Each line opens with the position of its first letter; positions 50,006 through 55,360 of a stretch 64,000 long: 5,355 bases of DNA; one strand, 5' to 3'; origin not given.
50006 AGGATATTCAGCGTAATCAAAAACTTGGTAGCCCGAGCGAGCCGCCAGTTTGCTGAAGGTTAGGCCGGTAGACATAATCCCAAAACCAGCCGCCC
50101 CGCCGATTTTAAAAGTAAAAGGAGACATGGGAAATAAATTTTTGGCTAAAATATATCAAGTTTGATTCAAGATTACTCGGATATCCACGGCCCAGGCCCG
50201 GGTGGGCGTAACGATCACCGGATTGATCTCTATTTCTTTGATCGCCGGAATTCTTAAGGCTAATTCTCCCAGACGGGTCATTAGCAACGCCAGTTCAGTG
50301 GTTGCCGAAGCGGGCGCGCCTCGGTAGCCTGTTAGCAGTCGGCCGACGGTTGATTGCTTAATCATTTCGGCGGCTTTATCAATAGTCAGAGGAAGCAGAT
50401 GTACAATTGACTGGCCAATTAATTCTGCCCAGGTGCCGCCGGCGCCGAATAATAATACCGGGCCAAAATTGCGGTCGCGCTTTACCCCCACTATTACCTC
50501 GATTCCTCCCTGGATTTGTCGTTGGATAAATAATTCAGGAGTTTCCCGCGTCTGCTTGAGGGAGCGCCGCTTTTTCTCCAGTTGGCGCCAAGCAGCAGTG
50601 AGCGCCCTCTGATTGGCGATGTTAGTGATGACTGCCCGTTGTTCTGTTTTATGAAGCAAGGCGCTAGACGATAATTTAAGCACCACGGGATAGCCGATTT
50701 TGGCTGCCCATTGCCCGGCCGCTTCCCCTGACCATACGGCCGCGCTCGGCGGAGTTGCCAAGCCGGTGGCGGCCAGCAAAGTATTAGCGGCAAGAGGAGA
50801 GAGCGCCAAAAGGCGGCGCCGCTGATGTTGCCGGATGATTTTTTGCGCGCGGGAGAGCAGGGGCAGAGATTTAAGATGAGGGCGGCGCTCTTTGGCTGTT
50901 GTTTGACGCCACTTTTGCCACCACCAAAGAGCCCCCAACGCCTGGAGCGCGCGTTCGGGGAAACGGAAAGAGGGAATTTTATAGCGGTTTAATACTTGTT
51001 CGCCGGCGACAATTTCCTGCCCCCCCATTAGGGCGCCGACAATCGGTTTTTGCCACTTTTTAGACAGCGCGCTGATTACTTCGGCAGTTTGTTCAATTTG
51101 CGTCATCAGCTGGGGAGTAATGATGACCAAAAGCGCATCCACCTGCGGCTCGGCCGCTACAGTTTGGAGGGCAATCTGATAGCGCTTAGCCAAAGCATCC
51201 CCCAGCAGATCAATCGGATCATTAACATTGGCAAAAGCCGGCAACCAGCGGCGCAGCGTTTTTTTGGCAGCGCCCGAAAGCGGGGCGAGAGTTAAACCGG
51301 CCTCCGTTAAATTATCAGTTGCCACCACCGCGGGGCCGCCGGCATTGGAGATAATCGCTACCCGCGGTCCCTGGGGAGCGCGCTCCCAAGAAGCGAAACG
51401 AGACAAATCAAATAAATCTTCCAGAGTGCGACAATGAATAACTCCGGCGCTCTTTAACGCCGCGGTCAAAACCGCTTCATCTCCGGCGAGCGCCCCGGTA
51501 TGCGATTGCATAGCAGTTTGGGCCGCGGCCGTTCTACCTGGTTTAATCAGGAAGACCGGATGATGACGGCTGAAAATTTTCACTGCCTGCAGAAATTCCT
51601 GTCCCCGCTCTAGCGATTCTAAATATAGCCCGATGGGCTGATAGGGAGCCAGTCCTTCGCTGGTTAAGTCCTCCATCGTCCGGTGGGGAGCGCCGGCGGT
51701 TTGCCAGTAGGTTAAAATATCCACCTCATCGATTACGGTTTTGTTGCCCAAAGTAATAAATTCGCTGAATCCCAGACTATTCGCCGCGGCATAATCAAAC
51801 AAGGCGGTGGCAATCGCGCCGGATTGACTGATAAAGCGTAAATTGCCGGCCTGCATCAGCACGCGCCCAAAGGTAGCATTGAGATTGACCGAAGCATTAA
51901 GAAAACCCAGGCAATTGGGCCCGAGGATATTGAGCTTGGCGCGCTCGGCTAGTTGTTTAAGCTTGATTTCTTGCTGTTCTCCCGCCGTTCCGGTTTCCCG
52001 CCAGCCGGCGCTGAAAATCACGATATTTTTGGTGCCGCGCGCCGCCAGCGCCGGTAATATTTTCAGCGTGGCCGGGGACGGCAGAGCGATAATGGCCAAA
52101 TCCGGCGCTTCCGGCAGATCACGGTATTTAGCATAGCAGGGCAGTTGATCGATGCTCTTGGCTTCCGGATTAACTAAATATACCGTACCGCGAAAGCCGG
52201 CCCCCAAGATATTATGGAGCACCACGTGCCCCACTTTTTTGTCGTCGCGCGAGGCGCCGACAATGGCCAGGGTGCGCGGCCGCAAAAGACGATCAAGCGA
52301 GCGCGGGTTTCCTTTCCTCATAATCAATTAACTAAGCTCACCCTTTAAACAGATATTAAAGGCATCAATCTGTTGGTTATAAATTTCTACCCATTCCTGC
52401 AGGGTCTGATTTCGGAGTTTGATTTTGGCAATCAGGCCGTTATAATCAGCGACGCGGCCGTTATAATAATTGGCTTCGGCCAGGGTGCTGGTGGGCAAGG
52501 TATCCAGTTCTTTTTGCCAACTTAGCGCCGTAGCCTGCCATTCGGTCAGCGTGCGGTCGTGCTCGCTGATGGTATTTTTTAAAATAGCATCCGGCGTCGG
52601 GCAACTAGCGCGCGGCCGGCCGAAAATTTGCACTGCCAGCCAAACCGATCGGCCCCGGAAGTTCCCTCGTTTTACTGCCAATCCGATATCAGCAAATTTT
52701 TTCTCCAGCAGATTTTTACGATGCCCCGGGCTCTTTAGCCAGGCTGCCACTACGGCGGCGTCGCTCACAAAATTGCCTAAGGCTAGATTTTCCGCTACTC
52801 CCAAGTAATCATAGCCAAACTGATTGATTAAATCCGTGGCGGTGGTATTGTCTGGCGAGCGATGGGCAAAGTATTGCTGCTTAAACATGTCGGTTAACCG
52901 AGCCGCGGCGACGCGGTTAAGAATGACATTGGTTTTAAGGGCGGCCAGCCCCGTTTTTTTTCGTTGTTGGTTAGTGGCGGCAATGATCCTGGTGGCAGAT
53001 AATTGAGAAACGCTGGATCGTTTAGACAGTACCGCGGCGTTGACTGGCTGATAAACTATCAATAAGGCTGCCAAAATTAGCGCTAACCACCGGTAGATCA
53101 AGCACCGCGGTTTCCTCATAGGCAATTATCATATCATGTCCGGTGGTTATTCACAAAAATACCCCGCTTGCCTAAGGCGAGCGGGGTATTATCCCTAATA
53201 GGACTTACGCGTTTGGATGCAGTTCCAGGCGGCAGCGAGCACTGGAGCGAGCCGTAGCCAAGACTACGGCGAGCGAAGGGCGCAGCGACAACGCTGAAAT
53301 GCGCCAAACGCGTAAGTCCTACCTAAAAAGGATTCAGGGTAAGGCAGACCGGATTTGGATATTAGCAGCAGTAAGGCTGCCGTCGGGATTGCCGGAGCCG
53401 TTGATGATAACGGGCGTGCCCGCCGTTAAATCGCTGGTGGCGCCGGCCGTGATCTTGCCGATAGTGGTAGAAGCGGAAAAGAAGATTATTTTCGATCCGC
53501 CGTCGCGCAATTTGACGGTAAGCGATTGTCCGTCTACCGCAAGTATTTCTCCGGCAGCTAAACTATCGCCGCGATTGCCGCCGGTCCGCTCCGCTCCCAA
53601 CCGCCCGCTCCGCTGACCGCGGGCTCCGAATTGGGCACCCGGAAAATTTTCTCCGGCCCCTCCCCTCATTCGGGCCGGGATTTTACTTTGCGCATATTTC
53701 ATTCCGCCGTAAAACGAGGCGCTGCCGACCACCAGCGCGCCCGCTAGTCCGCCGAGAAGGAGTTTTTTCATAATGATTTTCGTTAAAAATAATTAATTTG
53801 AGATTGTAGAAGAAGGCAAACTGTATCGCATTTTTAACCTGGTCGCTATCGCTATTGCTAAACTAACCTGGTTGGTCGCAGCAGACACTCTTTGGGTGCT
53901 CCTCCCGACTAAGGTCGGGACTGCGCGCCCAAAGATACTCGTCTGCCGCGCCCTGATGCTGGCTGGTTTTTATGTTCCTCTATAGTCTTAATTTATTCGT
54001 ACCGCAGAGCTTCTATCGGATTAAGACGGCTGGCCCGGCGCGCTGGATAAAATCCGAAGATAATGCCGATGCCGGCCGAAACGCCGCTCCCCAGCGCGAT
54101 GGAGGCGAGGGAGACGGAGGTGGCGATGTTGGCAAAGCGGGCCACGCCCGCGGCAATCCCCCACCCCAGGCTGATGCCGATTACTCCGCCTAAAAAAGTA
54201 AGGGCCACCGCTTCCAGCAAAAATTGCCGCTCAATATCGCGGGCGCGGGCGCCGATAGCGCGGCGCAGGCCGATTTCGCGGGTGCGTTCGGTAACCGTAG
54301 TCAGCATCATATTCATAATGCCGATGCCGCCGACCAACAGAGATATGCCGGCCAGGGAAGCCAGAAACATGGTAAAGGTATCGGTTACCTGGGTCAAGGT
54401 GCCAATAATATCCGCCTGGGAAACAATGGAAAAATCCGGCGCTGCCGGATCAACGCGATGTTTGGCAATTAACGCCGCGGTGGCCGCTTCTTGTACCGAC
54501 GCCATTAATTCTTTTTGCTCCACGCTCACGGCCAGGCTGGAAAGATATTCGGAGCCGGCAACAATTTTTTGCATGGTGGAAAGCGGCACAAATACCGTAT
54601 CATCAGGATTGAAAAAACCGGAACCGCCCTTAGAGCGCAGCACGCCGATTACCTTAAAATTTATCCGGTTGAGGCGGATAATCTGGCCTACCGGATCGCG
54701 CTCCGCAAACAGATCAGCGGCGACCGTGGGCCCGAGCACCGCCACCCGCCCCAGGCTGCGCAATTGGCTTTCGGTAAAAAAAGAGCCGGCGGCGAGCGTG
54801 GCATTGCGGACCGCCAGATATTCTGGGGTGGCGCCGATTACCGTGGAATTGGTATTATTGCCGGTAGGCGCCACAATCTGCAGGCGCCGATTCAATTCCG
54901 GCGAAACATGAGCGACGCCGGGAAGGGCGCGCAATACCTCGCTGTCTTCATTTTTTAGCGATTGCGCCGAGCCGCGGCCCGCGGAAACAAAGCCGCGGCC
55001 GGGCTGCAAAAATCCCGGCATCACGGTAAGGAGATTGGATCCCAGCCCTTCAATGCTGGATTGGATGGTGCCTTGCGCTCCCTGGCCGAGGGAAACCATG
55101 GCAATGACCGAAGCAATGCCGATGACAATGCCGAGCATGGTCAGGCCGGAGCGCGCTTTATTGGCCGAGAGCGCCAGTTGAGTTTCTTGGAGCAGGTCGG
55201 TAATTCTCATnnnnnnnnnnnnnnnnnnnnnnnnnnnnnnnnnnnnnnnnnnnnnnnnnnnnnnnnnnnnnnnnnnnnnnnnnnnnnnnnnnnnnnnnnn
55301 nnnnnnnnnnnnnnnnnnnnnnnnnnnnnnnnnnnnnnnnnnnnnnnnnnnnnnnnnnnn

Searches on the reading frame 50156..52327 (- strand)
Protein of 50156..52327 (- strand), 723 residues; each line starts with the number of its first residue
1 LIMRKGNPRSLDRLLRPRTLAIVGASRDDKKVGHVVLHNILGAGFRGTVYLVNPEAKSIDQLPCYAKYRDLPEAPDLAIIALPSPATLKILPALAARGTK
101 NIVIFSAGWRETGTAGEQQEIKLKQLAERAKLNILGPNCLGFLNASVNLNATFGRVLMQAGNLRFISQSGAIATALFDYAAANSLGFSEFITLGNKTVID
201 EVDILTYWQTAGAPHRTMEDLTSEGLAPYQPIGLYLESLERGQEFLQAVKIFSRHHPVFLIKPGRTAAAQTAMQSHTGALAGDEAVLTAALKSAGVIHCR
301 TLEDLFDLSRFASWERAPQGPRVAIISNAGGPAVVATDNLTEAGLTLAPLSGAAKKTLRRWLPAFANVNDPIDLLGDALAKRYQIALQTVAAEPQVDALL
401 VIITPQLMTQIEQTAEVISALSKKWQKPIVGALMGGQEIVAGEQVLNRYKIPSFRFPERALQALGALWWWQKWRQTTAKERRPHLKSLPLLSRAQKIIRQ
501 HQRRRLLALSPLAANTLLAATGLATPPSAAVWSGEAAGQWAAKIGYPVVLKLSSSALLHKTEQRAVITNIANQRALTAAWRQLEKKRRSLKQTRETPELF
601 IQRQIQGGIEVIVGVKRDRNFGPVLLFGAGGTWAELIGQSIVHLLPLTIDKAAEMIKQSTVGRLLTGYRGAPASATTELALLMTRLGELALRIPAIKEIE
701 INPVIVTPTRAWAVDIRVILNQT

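Call 17: search_protein_families(library=pfam, proteins=[window:50156-52327:-])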
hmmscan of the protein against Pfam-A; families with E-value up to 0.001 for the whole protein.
window:50156-52327:- (723 aa): 5 families
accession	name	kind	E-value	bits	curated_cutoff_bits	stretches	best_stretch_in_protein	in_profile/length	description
PF13549.11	ATP-grasp_5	-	6.3e-56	189.6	27.6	1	507-720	8-221/221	ATP-grasp domain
PF13607.11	Succ_CoA_lig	-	6.1e-38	130.1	27.4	1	160-310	1-136/138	Succinyl-CoA ligase like flavodoxin domain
PF13380.12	CoA_binding_2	-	1.3e-21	77.6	22.8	1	18-144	1-115/116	CoA binding domain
PF19045.5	Ligase_CoA_2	-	3.4e-14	53.6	23.7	1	323-472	1-156/162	Ligase-CoA domain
PF02629.25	CoA_binding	-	5.6e-10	40.3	22.3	1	19-108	5-97/97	CoA binding domain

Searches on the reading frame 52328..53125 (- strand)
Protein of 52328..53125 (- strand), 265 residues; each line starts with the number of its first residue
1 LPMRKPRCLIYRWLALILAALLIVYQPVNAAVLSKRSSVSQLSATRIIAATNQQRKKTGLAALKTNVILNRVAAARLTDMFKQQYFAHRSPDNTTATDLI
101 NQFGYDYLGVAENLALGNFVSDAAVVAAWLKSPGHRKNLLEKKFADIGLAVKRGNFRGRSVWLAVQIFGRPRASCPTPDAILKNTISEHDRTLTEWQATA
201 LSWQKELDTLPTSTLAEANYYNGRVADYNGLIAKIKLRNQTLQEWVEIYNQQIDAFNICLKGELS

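Call 47: search_protein_families(library=pfam, proteins=[window:52328-53125:-], max_evalue=0.001)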
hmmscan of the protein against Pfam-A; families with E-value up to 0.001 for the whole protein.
window:52328-53125:- (265 aa): 1 family
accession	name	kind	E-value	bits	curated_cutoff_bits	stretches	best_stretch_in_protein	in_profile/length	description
PF00188.32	CAP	-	5.4e-14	53.5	21.1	1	49-162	2-111/117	Cysteine-rich secretory protein family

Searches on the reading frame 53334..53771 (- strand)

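Call 13: search_protein_families(library=ncbifam, proteins=[window:53334-53771:-])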
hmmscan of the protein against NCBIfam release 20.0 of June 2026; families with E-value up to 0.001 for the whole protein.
window:53334-53771:- (145 aa): 0 families

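Call 40: search_protein_families(library=pfam, proteins=[window:53334-53771:-], max_evalue=0.01)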
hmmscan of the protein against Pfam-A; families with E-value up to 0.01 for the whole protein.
window:53334-53771:- (145 aa): 1 family
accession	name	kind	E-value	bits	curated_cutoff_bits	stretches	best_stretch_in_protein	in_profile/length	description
PF18914.6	DUF5666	-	1.3e-05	25.8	27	1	74-138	2-59/60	Domain of unknown function (DUF5666)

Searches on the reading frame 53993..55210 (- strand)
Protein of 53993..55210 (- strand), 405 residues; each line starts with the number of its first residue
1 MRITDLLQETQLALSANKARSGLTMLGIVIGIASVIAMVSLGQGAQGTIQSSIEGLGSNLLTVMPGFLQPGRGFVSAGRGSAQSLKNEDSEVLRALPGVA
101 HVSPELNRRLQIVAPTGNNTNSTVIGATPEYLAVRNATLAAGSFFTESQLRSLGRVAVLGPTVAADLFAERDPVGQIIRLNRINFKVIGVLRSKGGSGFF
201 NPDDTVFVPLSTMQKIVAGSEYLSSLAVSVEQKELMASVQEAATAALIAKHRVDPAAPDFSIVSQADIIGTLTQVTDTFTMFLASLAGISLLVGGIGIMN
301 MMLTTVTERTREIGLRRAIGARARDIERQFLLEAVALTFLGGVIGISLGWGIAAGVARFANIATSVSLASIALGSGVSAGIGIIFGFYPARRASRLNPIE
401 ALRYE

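Call 13: search_protein_families(library=ncbifam, proteins=[window:53993-55210:-])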
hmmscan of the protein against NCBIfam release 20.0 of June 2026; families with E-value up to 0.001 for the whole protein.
window:53993-55210:- (405 aa): 7 families
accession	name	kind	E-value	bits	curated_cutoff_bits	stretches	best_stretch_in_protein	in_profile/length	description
NF007826.0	PRK10535.1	equivalog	7.7e-74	249.1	966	1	5-403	256-646/648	macrolide ABC transporter ATP-binding protein/permease MacB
TIGR03434.1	ADOP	subfamily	2.9e-39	134.8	622.3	1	114-405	519-803/803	ADOP family duplicated permease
TIGR02212.1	lolCE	equivalog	1.1e-09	37.7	362.45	1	22-405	25-411/411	lipoprotein-releasing ABC transporter permease subunit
NF038346.1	FtsX_actino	exception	3.7e-07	29.8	250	1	261-362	161-263/308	permease-like cell division protein FtsX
NF038347.1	FtsX_Gpos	exception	5.9e-05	22.6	225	1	265-348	153-236/296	permease-like cell division protein FtsX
TIGR00439.2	FtsX_Gneg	equivalog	0.00011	21.6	255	1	228-354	121-241/292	permease-like cell division protein FtsX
NF008357.0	PRK11146.1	exception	0.00018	20.4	439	1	169-354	171-343/414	lipoprotein-releasing ABC transporter permease subunit LolE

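Call 21: find_homologous_proteins(query=window:53993-55210:-, max_evalue=1e-40)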
Query window:53993-55210:- (405 aa): 8000 proteins with E <= 1e-40 among 8000 candidates; the best 120 are listed.
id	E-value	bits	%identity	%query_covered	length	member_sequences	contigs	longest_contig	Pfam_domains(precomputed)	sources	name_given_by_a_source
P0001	1.4e-246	835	100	100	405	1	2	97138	PF02687.28,PF12704.15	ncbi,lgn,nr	ncbi:MAG: ABC transporter permease [Candidatus Magasanikbacteria bacterium]|nr:ABC transporter perme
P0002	3.2e-190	650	75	100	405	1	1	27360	PF02687.28,PF12704.15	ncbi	-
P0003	5.1e-190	649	75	100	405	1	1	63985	PF02687.28,PF12704.15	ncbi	-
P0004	9.5e-189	645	75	100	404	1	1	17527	PF02687.28,PF12704.15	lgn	-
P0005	1.3e-188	645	75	100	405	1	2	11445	PF02687.28,PF12704.15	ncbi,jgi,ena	-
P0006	2.0e-187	641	75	100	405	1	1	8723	PF02687.28,PF12704.15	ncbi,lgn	-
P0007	2.4e-187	640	75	100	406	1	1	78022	PF02687.28,PF12704.15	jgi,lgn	jgi:putative ABC transport system permease protein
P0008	4.1e-187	640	75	100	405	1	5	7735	PF02687.28,PF12704.15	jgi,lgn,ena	jgi:putative ABC transport system permease protein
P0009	4.3e-187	640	74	100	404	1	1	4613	PF02687.28,PF12704.15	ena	-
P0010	4.5e-187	640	74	100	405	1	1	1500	PF02687.28,PF12704.15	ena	-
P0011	4.8e-187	639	73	100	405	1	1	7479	PF02687.28,PF12704.15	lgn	-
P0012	5.6e-187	639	75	100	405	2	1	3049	PF02687.28,PF12704.15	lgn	-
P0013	6.3e-187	639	74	100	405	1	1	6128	PF02687.28,PF12704.15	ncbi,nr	ncbi:MAG: ABC transporter permease [Candidatus Ryanbacteria bacterium]|nr:ABC transporter permease [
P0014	8.4e-187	639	74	100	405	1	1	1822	PF02687.28,PF12704.15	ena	-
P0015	8.6e-187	639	74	100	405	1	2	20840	PF02687.28,PF12704.15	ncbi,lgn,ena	-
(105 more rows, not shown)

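Call 25: find_encoding_contigs(protein=P0001, flank=10000, max_places=4)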
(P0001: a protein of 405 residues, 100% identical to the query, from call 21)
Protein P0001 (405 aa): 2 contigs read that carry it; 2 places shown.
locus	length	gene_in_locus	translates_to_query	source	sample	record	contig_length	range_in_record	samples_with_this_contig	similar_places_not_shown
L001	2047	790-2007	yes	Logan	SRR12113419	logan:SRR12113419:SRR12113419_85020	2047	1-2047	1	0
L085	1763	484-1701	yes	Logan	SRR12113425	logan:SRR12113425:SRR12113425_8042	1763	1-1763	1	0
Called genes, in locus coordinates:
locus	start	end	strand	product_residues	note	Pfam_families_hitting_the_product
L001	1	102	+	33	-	?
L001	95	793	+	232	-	PF00005:ABC_tran, PF02463:SMC_N (faint)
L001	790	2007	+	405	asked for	PF12704:MacB_PCD, PF02687:FtsX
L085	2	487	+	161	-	?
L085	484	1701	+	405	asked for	PF12704:MacB_PCD, PF02687:FtsX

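Call 28: find_encoding_contigs(protein=P0003, flank=5000, max_places=1)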
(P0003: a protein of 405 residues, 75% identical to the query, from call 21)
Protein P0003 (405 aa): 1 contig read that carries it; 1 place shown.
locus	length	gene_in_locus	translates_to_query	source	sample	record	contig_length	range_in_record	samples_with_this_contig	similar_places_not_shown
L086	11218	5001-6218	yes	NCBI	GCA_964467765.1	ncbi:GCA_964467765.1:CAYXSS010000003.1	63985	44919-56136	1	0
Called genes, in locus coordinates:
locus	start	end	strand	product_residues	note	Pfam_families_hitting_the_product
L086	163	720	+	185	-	PF18075:FtsX_ECD (weak)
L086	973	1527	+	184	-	PF04542:Sigma70_r2, PF08281:Sigma70_r4_2, PF04545:Sigma70_r4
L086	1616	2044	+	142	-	-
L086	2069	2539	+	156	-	-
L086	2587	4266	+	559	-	PF25919:BSH_CusB (faint), PF00364:Biotin_lipoyl (faint), PF25917:BSH_RND, PF25973:BSH_CzcB, PF25954:Beta-barrel_RND_2 (weak), PF25990:Beta-barrel_YknX, PF25989:YknX_C (faint)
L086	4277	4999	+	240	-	PF00005:ABC_tran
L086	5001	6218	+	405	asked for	PF12704:MacB_PCD, PF02687:FtsX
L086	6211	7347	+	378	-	PF07995:GSDH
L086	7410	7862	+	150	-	PF18914:DUF5666 (weak)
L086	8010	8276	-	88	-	-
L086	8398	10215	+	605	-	PF02543:Carbam_trans_N, PF16861:Carbam_trans_C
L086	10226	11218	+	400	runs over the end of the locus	PF00657:Lipase_GDSL (weak)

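Call 29: find_encoding_contigs(protein=P0007, flank=5000, max_places=1)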
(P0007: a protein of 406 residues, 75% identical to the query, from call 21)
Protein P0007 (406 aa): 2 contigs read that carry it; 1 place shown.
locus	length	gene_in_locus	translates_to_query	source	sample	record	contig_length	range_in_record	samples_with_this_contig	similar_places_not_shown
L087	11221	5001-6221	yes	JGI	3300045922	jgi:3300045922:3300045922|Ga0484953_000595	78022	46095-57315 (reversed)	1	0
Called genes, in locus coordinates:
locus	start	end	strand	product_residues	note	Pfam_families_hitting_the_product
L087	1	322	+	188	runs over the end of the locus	PF04542:Sigma70_r2, PF08281:Sigma70_r4_2, PF04545:Sigma70_r4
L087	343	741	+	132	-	PF07883:Cupin_2, PF02311:AraC_binding (weak)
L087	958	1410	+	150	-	-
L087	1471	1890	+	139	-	-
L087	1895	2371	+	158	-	-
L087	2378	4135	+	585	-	PF25919:BSH_CusB (faint), PF00364:Biotin_lipoyl (faint), PF25917:BSH_RND, PF25954:Beta-barrel_RND_2 (weak), PF25990:Beta-barrel_YknX, PF25967:RND-MFP_C, PF25975:CzcB_C (weak), PF25989:YknX_C, +1 more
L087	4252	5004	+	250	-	PF00005:ABC_tran, PF02463:SMC_N (faint)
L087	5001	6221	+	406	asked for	PF12704:MacB_PCD, PF02687:FtsX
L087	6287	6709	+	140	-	PF18914:DUF5666 (weak)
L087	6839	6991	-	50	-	-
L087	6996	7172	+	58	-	-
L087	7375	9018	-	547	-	PF00005:ABC_tran, PF13521:AAA_28 (faint), PF13304:AAA_21 (weak), PF12848:ABC_tran_Xtn, PF00005:ABC_tran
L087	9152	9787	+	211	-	PF01726:LexA_DNA_bind, PF00717:Peptidase_S24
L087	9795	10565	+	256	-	PF06044:DpnI, PF17726:DpnI_C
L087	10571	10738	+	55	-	-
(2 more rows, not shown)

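Call 69: list_cluster_members(proteins=[P0121, P0001])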
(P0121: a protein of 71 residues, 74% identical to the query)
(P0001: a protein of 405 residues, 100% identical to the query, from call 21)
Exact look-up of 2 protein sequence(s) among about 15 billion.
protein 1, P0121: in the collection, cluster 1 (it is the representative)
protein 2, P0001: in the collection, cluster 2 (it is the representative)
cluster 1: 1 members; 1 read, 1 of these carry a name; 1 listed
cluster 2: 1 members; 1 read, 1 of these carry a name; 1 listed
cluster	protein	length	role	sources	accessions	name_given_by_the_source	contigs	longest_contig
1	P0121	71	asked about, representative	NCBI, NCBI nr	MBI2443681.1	MAG: hypothetical protein HYV42_00350 [Candidatus Magasanikbacteria bacterium] | hypothetical protein [Candidatus Magasanikbacteria bacterium]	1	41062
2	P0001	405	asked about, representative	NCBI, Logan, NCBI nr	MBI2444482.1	MAG: ABC transporter permease [Candidatus Magasanikbacteria bacterium] | ABC transporter permease [Candidatus Magasanikbacteria bacterium]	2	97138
